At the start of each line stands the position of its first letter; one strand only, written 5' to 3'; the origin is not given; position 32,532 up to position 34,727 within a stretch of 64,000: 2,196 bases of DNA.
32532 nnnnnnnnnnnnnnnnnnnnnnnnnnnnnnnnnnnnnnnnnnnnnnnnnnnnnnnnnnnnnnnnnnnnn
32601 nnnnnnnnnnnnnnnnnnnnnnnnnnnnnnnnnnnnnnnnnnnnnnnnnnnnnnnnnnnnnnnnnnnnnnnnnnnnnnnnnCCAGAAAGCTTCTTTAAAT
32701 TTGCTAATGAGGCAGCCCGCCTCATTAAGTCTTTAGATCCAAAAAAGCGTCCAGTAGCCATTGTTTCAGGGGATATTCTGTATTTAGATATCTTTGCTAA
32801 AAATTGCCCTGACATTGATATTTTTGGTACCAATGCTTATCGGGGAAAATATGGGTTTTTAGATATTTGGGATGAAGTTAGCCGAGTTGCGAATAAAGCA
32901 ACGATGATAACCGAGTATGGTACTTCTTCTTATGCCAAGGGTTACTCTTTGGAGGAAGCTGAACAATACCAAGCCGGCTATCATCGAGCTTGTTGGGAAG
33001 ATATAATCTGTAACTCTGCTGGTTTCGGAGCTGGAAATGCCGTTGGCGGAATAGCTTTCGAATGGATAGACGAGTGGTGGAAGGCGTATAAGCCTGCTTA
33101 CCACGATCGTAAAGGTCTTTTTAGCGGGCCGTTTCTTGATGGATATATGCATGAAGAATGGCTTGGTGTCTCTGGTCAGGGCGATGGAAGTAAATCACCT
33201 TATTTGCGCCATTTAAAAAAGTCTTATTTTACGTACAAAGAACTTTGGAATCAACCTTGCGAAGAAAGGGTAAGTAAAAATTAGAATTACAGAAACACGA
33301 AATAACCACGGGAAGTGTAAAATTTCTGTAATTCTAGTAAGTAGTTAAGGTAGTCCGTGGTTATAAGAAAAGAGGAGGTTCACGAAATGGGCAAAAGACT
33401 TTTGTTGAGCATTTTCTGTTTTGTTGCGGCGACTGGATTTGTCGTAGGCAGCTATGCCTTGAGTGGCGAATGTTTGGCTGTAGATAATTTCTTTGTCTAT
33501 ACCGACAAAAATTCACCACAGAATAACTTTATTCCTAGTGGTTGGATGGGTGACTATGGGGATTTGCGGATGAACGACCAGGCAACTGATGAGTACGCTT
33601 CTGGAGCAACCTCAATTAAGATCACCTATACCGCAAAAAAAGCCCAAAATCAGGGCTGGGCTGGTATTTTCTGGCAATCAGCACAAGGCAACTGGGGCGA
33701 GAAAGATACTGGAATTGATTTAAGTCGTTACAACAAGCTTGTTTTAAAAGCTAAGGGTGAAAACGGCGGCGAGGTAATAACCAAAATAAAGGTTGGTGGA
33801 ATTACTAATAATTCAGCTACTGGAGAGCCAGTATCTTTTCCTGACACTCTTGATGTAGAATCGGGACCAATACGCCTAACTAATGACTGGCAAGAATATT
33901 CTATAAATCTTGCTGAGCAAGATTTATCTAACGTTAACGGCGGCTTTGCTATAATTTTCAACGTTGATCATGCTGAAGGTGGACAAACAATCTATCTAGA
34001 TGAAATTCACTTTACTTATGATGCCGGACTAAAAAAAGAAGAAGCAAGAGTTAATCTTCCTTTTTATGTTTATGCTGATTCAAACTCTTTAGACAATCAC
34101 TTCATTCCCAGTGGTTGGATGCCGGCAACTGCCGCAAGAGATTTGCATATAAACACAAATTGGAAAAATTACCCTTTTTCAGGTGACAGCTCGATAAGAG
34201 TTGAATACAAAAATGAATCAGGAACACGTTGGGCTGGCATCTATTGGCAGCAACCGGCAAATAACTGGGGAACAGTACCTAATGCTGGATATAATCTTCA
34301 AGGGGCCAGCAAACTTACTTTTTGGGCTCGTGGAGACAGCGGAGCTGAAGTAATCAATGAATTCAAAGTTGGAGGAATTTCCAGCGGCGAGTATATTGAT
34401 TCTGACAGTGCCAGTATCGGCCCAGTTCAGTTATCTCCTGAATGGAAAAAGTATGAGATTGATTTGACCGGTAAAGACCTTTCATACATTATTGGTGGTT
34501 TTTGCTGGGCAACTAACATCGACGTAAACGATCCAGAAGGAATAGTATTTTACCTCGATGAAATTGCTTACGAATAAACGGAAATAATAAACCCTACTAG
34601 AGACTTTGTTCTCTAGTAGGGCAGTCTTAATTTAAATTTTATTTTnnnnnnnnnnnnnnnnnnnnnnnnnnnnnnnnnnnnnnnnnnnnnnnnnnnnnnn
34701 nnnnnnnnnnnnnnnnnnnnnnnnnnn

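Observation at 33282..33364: Two interleaved perfect inverted repeats (14 bp and 10 bp) form a candidate RNA pseudoknot or switch between the GH gene and the CBM-like gene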

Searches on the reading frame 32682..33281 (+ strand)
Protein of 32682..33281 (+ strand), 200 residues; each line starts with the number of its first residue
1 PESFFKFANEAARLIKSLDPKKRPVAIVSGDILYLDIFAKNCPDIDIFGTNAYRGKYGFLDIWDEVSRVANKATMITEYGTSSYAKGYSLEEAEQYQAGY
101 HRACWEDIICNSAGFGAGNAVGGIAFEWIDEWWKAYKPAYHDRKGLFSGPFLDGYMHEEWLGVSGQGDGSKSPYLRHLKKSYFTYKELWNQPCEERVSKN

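Call 39: find_homologous_proteins(query=window:32682-33281:+)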
Query window:32682-33281:+ (200 aa): 147 proteins with E <= 0.001 among 215 candidates; the best 120 are listed.
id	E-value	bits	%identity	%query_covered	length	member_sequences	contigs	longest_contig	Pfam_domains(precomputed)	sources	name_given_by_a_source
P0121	1.5e-104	366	74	100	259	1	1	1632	PF02836.24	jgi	jgi:beta-glucuronidase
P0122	4.7e-102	358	74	96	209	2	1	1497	-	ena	-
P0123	2.9e-101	356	77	95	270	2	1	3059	PF02836.24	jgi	jgi:beta-glucuronidase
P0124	2.8e-100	352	74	96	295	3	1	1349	PF03198.21,PF02836.24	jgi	jgi:beta-glucuronidase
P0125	1.0e-90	321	68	96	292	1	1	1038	PF02836.24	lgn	-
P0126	3.1e-87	310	77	82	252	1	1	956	PF02836.24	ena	-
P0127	6.3e-87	309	66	98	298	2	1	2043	PF02836.24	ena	-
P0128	2.7e-81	290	65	96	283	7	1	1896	PF02836.24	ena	-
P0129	3.1e-81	290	66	88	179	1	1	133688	-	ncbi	-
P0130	7.6e-80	286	65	96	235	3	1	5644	-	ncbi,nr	ncbi:MAG: hypothetical protein PHC33_05220, partial [Candidatus Omnitrophica bacterium]|nr:hypotheti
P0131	8.6e-80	285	65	95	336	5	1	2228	PF02836.24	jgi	jgi:beta-glucuronidase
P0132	7.4e-79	282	62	95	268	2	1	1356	PF02836.24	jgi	-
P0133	3.0e-78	280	62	97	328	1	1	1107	PF03198.21,PF02836.24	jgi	jgi:beta-glucuronidase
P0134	1.6e-77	278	62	95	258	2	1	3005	PF26410.1,PF02836.24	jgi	jgi:beta-glucuronidase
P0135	2.3e-77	277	64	95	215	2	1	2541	-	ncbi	ncbi:MAG: hypothetical protein DRH17_14140, partial [Deltaproteobacteria bacterium]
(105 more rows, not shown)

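Call 40: find_encoding_contigs(protein=P0121, flank=1500, max_places=3)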
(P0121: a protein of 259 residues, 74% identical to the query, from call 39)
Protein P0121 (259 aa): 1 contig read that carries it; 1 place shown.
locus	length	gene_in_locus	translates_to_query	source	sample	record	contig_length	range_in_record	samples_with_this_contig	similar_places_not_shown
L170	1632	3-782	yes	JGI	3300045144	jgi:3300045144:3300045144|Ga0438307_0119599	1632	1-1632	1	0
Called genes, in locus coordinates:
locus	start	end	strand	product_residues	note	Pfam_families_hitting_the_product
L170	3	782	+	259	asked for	PF02836:Glyco_hydro_2_C (weak)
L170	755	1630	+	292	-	?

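Call 41: find_encoding_contigs(protein=P0122, flank=1500, max_places=3)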
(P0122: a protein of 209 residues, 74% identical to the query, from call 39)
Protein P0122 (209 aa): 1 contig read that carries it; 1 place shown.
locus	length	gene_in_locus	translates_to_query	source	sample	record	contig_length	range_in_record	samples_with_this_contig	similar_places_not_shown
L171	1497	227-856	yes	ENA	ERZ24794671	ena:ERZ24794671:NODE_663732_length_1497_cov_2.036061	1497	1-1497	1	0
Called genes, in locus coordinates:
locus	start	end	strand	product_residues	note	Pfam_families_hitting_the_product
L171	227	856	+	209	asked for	-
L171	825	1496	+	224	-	?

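Call 42: find_encoding_contigs(protein=P0123, flank=1500, max_places=3)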
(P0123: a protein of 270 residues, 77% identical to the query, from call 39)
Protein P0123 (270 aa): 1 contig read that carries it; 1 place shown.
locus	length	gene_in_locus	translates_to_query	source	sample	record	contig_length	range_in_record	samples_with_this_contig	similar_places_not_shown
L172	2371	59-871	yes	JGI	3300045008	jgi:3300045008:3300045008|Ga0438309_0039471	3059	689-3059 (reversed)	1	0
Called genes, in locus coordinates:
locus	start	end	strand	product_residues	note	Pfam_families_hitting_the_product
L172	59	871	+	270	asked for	PF02836:Glyco_hydro_2_C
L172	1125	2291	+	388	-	-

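Call 43: find_encoding_contigs(protein=P0124, flank=1500, max_places=3)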
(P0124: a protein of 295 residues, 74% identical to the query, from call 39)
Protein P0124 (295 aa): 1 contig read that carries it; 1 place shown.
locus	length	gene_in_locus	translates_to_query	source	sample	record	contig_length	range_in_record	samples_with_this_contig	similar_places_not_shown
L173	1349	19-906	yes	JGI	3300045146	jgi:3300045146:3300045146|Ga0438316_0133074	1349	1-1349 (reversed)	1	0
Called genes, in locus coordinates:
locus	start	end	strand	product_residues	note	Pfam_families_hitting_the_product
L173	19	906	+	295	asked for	PF02836:Glyco_hydro_2_C, PF03198:Glyco_hydro_72 (weak)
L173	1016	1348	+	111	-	?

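Call 44: find_encoding_contigs(protein=P0126, flank=1500, max_places=3)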
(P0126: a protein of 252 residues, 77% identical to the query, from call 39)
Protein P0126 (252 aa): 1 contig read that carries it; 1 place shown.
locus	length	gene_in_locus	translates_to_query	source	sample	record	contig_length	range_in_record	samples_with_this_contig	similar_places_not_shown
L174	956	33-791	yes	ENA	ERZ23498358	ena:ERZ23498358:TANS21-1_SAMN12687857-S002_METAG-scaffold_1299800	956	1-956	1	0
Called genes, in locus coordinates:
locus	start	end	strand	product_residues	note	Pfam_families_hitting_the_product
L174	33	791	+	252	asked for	PF02836:Glyco_hydro_2_C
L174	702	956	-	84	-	?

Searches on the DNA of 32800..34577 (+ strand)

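Call 7: search_rna_families(source=window, start=32800, end=33900, threshold=evalue, max_evalue=10)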
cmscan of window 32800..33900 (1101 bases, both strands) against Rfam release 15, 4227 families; matches with E-value up to 10: 4.
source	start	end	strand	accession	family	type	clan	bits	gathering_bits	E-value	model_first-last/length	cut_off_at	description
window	33458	33524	-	RF00716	mir-3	Gene; miRNA;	CL00084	17.7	54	3.5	1-74/74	no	mir-3 microRNA precursor family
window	32899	32990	-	RF00692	MIR171_2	Gene; miRNA;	CL00099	16.7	65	1.6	1-111/111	no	MIR171_2 microRNA precursor family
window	33581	33599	+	RF01380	HIV-1_SD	Cis-reg;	-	16.2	30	4.9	1-19/19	no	Human immunodeficiency virus type 1 major splice donor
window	33634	33710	+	RF02628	Hrs1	Gene; sRNA;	-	16.1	56.4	3.5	1-74/74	no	Hfq-regulated sRNA 1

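Call 66: search_rna_families(sources=[L008, L012, L055, L075, L172, L173, L026, L028, L039, L056, L001, L080], threshold=gathering)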
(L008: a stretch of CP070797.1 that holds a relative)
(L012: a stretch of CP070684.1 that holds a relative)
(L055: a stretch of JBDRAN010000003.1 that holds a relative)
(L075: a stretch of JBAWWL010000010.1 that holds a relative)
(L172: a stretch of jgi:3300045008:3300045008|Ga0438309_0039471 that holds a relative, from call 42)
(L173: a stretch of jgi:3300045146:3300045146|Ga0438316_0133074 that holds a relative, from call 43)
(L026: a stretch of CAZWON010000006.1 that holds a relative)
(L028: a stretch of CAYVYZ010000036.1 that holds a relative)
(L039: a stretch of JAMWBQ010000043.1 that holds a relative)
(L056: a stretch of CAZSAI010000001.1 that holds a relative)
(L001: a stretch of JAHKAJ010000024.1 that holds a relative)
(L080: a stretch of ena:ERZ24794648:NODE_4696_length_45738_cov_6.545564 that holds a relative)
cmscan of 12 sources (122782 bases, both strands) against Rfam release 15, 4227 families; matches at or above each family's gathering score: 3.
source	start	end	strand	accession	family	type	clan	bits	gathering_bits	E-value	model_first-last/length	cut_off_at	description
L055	8895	8967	+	RF00005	tRNA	Gene; tRNA;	CL00001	69.5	29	8.3e-13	1-71/71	no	tRNA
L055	9322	9395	+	RF00005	tRNA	Gene; tRNA;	CL00001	69.2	29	1e-12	1-71/71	no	tRNA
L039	11378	11450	+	RF00005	tRNA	Gene; tRNA;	CL00001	68.3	29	1.8e-12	1-71/71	no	tRNA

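Call 73: search_with_rna_model(model_id=R1, sources=[L003, L004, L005, L006, L007, L008, L009, L010, L011, L012, L013, L014, L015, L016, L017, L018, L019, L020, L021, L022, L023, L024, L025, L026, L027, L028, L029, L030, L031, L032, L033, L034, L035, L036, L037, L038, L039, L040, L041, L042, L043, L044, L045, L046, L047, L048, L049, L050, L051, L052, L053, L054, L055, L056, L057, L058, L059, L060, L061, L062, L063, L064, L065, L066, L067, L068, L069, L070, L071, L072, L073, L074, L075, L076, L077, L078, L079, L080, L086, L087, L166, L168, L169, L170, L171, L172, L173, L174, L001, L002], max_evalue=10)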
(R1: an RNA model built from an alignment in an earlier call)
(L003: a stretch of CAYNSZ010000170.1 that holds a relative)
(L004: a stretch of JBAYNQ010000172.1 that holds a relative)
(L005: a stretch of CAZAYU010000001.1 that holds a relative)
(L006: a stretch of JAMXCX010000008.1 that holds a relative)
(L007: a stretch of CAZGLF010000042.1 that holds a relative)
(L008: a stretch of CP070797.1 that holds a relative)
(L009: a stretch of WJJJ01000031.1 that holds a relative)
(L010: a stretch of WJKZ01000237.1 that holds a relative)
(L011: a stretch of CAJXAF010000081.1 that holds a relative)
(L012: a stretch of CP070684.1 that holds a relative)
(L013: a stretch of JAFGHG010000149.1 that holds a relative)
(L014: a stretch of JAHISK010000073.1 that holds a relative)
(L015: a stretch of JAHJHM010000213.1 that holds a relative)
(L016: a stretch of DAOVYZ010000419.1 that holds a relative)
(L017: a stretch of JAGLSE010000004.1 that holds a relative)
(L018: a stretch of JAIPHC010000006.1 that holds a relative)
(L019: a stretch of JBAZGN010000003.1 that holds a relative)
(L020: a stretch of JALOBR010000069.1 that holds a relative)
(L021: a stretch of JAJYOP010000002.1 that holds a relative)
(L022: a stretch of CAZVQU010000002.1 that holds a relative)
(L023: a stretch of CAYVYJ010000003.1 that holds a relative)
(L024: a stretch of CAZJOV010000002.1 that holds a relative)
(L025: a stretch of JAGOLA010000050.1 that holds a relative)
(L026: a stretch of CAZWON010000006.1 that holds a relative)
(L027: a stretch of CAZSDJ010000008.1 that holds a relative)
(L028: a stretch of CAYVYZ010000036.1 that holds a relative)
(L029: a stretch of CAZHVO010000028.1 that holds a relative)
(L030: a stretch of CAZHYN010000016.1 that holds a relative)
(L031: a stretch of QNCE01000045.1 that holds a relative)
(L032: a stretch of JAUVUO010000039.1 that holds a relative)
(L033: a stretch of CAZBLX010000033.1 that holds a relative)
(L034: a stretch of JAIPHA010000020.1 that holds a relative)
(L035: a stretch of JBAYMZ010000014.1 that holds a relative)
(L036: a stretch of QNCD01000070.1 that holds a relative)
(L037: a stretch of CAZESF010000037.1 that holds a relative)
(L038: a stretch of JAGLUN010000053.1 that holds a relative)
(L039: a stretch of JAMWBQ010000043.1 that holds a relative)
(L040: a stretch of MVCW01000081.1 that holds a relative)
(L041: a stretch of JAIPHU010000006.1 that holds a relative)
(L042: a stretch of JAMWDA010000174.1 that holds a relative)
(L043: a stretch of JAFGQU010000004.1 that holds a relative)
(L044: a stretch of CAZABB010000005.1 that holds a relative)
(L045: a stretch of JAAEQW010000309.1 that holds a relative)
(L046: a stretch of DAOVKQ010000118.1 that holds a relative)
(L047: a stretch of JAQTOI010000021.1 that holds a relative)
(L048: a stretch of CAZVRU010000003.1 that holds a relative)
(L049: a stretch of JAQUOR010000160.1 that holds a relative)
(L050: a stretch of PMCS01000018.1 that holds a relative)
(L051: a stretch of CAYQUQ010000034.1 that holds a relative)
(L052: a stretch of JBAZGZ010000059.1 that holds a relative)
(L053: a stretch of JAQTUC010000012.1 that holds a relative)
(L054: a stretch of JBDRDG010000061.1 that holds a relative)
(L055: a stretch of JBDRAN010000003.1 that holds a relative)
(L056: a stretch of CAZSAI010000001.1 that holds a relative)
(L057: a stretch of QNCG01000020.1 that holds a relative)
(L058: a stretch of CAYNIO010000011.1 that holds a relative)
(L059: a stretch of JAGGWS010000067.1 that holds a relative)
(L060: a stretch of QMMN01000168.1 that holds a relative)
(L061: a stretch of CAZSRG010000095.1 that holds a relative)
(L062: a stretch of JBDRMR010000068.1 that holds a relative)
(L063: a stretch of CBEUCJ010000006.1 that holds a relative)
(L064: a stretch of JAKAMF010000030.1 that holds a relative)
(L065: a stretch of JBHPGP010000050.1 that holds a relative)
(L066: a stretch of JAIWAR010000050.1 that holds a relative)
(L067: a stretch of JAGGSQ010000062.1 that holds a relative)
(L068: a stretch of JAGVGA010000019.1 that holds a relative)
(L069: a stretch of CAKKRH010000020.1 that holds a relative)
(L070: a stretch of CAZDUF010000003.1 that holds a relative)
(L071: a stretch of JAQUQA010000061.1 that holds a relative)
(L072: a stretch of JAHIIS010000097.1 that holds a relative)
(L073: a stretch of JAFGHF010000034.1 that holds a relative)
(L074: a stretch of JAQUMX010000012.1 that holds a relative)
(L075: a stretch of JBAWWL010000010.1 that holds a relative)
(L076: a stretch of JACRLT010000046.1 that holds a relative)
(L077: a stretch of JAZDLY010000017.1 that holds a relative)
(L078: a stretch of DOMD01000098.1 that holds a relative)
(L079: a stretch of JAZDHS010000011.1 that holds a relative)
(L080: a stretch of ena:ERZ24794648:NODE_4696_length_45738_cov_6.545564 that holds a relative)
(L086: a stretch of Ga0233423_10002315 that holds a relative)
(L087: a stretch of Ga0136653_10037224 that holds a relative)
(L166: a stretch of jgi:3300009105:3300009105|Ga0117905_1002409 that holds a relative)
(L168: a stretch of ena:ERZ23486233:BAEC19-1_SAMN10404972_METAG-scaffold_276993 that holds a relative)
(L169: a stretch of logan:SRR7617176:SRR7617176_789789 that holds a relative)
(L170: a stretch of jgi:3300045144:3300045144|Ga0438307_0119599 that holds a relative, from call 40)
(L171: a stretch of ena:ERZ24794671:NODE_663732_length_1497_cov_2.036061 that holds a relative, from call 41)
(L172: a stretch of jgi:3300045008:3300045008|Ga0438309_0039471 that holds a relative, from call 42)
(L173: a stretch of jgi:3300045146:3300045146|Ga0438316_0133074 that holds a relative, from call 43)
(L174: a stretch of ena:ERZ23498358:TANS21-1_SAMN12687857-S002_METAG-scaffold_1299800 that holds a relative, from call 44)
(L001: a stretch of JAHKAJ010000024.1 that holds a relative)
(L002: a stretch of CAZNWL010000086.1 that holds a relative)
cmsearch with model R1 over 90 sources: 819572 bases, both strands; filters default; matches with E-value up to 10: 31.
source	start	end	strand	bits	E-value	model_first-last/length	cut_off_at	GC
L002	2262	2392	+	139.1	1.3e-29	1-134/134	no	0.36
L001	5884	6003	+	94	5.9e-19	1-134/134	no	0.38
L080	2924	3003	+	31.9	0.00031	1-134/134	no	0.36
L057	7552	7627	+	26.8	0.0049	1-134/134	no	0.33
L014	2760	2878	+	24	0.023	1-134/134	no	0.25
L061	1996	2071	+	21.8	0.075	1-134/134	no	0.36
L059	7551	7626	+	20.6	0.15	1-134/134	no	0.33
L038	4076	4198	+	20.1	0.19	1-134/134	no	0.41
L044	5964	6005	+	19.6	0.24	1-134/134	no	0.29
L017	11419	11547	+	19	0.34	1-134/134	no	0.32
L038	7082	7161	+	17.9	0.62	1-134/134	no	0.32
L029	4758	4812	+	17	1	1-134/134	no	0.35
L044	11541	11628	-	16.9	1.1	1-134/134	no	0.32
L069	433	477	+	16.2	1.6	1-134/134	no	0.29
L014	3283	3319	+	15.9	1.8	1-134/134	no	0.22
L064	5924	6000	+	15.5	2.3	1-134/134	no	0.44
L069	10911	10971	+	15.4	2.4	1-134/134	no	0.3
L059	5916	5952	+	15.2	2.7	1-134/134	no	0.27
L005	542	634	+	14.9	3.2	1-134/134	no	0.3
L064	11574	11624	+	14.7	3.5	1-134/134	no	0.45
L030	8296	8356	-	14.4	4.3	1-134/134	no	0.33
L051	111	149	+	14.4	4.3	1-134/134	no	0.28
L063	11156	11215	+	14.2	4.7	1-134/134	no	0.33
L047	5889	5960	+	14.2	4.7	13-83/134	no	0.46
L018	10754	10792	+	14.2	4.7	1-134/134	no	0.23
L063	3053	3088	+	14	5.1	1-134/134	no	0.19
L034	10744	10804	+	13.5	6.7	1-134/134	no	0.31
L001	1965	2038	+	13.4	7.4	1-134/134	no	0.32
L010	6008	6048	+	13.3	7.5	1-134/134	no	0.27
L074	7951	8026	+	13.3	7.5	1-134/134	no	0.39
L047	9056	9102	+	13.2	8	1-134/134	no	0.4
